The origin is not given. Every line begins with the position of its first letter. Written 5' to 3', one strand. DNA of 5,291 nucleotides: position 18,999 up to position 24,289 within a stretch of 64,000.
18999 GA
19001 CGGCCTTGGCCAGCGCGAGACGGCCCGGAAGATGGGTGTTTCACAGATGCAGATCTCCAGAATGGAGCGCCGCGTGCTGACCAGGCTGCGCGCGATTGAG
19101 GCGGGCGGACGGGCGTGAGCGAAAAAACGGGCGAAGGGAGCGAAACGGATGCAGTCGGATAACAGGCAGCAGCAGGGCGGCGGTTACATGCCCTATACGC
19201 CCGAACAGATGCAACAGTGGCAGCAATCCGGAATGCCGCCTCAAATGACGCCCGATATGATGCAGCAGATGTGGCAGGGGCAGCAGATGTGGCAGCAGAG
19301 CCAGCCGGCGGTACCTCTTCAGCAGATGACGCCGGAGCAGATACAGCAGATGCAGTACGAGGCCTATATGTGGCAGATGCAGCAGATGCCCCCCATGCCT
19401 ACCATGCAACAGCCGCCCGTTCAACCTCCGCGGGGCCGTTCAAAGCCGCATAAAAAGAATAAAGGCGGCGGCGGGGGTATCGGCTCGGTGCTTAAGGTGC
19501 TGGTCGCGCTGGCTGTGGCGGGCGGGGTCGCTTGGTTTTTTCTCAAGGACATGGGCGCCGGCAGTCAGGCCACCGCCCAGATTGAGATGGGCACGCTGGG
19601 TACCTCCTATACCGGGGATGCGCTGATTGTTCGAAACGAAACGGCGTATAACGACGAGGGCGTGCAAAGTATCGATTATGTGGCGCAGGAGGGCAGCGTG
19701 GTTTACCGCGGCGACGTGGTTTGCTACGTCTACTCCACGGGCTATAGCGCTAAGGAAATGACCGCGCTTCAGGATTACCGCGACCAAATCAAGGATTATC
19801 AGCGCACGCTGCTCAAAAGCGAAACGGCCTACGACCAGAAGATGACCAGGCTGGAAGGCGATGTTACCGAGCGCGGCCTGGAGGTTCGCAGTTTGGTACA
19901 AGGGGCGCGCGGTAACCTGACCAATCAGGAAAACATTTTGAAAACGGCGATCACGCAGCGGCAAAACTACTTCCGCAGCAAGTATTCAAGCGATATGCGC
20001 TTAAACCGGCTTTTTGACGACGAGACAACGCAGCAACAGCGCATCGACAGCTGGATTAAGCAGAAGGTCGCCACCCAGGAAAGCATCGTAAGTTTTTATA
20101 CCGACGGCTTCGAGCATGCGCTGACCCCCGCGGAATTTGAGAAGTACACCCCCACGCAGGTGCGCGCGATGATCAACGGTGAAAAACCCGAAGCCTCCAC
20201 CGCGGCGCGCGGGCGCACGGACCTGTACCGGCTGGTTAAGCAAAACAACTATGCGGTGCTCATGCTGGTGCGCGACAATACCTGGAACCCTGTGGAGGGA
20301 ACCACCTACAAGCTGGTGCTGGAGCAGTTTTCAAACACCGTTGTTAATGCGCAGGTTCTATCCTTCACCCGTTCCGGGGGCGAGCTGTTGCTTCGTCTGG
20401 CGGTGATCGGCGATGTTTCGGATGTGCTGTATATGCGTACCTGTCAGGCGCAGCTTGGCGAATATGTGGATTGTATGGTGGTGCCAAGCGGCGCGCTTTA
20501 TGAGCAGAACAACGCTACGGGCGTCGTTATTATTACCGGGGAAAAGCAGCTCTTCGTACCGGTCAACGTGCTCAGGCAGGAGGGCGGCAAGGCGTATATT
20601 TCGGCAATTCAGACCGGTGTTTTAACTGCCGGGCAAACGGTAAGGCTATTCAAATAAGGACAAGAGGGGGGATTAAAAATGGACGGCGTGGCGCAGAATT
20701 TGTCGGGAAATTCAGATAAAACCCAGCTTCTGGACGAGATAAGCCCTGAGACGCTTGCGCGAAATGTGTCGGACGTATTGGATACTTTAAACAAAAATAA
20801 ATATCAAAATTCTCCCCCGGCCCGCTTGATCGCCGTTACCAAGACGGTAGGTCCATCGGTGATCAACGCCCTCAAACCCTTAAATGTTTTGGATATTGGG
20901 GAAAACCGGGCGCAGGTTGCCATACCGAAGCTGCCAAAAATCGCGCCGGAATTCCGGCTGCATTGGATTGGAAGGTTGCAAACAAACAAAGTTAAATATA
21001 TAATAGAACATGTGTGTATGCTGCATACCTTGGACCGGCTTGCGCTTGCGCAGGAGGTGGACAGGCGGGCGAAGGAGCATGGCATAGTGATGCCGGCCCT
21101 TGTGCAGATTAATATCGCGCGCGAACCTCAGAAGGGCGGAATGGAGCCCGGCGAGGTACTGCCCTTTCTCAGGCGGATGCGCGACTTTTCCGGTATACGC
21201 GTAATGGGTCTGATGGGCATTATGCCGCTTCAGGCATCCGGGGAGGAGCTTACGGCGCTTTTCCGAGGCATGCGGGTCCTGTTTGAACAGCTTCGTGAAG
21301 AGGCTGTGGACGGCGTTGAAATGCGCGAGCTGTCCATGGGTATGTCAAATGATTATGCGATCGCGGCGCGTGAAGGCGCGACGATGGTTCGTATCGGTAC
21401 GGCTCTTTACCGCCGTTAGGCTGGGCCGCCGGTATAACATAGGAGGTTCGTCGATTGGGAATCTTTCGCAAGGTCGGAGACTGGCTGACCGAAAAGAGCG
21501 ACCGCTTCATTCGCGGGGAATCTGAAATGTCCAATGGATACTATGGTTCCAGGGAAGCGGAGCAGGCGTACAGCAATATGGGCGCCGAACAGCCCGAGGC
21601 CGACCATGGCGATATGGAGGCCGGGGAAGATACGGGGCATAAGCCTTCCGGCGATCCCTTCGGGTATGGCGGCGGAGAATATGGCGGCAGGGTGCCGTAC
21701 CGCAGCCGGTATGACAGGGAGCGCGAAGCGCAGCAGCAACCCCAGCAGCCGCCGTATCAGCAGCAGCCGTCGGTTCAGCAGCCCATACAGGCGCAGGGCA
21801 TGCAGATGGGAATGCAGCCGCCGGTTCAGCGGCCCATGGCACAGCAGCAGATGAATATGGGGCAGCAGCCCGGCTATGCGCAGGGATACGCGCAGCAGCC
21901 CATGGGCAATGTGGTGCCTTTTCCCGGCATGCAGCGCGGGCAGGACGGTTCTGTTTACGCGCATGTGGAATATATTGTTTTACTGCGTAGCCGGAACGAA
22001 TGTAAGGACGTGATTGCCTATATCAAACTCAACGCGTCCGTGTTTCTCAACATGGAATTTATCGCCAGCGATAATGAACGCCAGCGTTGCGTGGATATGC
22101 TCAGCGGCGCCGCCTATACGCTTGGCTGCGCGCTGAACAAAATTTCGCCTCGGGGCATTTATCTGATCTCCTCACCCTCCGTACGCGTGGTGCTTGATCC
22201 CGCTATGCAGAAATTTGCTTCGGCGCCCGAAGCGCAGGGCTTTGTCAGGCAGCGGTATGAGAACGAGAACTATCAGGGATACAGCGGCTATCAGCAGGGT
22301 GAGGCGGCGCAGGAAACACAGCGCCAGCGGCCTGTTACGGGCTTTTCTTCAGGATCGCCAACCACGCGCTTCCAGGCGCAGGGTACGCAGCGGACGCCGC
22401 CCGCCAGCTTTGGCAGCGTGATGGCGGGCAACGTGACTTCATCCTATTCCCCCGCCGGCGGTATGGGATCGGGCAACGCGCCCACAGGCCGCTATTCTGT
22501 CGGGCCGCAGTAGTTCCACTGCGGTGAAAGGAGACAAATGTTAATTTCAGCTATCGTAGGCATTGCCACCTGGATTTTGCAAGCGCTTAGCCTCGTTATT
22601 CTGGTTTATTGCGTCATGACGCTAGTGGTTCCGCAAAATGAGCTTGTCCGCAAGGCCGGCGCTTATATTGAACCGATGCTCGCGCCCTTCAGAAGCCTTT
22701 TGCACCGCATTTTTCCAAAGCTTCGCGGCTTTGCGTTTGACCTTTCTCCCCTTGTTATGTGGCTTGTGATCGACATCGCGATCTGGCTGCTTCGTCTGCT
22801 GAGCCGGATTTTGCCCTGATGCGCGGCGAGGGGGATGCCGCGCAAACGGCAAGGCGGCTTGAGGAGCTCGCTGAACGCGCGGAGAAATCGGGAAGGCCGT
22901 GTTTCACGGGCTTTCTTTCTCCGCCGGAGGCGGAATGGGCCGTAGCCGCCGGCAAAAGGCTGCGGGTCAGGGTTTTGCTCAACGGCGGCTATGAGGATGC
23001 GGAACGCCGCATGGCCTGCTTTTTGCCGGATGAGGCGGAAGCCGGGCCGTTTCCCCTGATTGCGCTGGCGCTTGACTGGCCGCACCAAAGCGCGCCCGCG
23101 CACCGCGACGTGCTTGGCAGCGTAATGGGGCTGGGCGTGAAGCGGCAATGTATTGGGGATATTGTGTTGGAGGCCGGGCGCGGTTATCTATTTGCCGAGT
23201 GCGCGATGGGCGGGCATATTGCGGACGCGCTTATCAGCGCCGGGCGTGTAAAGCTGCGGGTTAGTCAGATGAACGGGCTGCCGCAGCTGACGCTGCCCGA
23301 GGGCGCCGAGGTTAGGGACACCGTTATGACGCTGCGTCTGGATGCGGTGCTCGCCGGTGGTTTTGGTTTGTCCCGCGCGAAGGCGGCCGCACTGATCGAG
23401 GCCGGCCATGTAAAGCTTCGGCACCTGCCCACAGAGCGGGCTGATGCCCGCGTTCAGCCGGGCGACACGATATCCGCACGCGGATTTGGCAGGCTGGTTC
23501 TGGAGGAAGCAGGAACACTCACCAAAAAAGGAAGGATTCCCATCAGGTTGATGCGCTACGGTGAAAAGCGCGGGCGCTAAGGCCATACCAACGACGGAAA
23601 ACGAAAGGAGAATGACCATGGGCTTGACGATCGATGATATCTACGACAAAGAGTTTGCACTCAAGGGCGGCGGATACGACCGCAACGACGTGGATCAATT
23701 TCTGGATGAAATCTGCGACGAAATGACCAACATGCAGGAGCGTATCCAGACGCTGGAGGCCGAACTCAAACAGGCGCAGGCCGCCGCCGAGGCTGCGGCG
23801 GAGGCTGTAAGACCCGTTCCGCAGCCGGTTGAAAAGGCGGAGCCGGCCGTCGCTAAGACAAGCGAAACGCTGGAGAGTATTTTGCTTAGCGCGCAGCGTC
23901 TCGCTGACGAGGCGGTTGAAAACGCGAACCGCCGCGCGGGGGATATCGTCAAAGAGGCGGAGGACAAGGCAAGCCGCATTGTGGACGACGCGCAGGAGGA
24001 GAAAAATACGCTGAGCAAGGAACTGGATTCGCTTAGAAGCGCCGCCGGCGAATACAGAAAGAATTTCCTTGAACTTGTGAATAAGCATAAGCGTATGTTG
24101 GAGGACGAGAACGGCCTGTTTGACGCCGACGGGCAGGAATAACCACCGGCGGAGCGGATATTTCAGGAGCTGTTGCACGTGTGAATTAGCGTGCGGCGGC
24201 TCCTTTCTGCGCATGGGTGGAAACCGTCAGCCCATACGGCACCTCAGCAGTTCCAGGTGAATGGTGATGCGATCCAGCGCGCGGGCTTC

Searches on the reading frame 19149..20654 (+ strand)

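Call 5: search_protein_families(library=pfam, proteins=[window:19149-20654:+], max_evalue=1)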
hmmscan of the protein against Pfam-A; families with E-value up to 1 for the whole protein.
window:19149-20654:+ (502 aa): 5 families
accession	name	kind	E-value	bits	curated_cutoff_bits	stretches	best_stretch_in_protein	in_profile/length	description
PF12700.13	HlyD_2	-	1.8e-19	70.2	25.1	1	142-483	42-382/416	HlyD family secretion protein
PF13437.12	HlyD_3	-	0.00036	21.7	22.2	1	178-251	15-92/106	HlyD family secretion protein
PF11088.13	RL11D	-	0.071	13.9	25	1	155-235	16-96/99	Glycoprotein encoding membrane proteins RL5A and RL6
PF06443.16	SEF14_adhesin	-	0.12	12.7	22.8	1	133-190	47-107/165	SEF14-like adhesin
PF08621.15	RPAP1_N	-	0.29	11.4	25.3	1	57-71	11-25/46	RPAP1-like, N-terminal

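Call 6: search_protein_families(library=ncbifam, proteins=[window:19149-20654:+], max_evalue=1)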
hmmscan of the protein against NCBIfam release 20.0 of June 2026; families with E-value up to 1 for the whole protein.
window:19149-20654:+ (502 aa): 2 families
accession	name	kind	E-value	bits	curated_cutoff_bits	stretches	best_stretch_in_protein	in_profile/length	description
TIGR02828.1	TIGR02828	hypoth_equivalog_domain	2.1e-08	34.3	154.4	1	313-482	3-173/188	putative membrane fusion protein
TIGR00999.1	8a0102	subfamily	0.01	15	319.3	1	438-485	206-253/271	CzcB/NccB family metal efflux transporter periplasmic adaptor subunit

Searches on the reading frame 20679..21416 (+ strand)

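Call 77: search_protein_families(library=pfam, proteins=[window:20679-21416:+], max_evalue=0.001)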
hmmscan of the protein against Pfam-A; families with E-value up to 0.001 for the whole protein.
window:20679-21416:+ (246 aa): 1 family
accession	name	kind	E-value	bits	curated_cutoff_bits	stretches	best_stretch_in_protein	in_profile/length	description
PF01168.26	Ala_racemase_N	-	4.3e-13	49.9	24.1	1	45-244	18-216/220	Alanine racemase, N-terminal domain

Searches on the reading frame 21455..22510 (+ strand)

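Call 77: search_protein_families(library=pfam, proteins=[window:21455-22510:+], max_evalue=0.001)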
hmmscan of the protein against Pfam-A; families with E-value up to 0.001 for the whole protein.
window:21455-22510:+ (352 aa): 1 family
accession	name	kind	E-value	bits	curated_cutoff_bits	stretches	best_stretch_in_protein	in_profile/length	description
PF04472.17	SepF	-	3.7e-10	40.3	27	1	177-245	6-72/72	Cell division protein SepF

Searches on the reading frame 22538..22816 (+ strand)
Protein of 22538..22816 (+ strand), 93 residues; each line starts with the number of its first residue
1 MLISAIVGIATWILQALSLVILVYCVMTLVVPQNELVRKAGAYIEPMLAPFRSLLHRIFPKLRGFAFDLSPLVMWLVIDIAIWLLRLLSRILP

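Call 77: search_protein_families(library=pfam, proteins=[window:22538-22816:+], max_evalue=0.001)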
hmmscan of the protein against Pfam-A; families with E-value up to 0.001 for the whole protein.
window:22538-22816:+ (93 aa): 1 family
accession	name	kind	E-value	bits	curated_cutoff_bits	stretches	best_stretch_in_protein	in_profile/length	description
PF02325.22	YGGT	-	2.3e-09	38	27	1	12-84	2-69/70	YGGT family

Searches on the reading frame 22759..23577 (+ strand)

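Call 77: search_protein_families(library=pfam, proteins=[window:22759-23577:+], max_evalue=0.001)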
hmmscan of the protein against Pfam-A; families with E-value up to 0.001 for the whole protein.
window:22759-23577:+ (273 aa): 2 families
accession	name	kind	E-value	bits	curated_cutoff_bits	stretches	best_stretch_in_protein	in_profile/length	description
PF17774.7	YlmH_RBD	-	8.3e-09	36.1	23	1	114-172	23-81/84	Putative RNA-binding domain in YlmH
PF01479.30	S4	-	5.5e-07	29.7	22.8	1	192-238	1-48/48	S4 domain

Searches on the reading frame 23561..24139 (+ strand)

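Call 77: search_protein_families(library=pfam, proteins=[window:23561-24139:+], max_evalue=0.001)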
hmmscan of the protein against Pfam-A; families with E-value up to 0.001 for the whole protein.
window:23561-24139:+ (193 aa): 2 families
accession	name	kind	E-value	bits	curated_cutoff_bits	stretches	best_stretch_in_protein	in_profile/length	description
PF05103.18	DivIVA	-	4.2e-22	79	28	2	98-169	59-130/131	DivIVA protein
PF24164.1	TMP_N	-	0.00088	20.1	27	1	57-109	20-72/82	Tape measure protein N-terminal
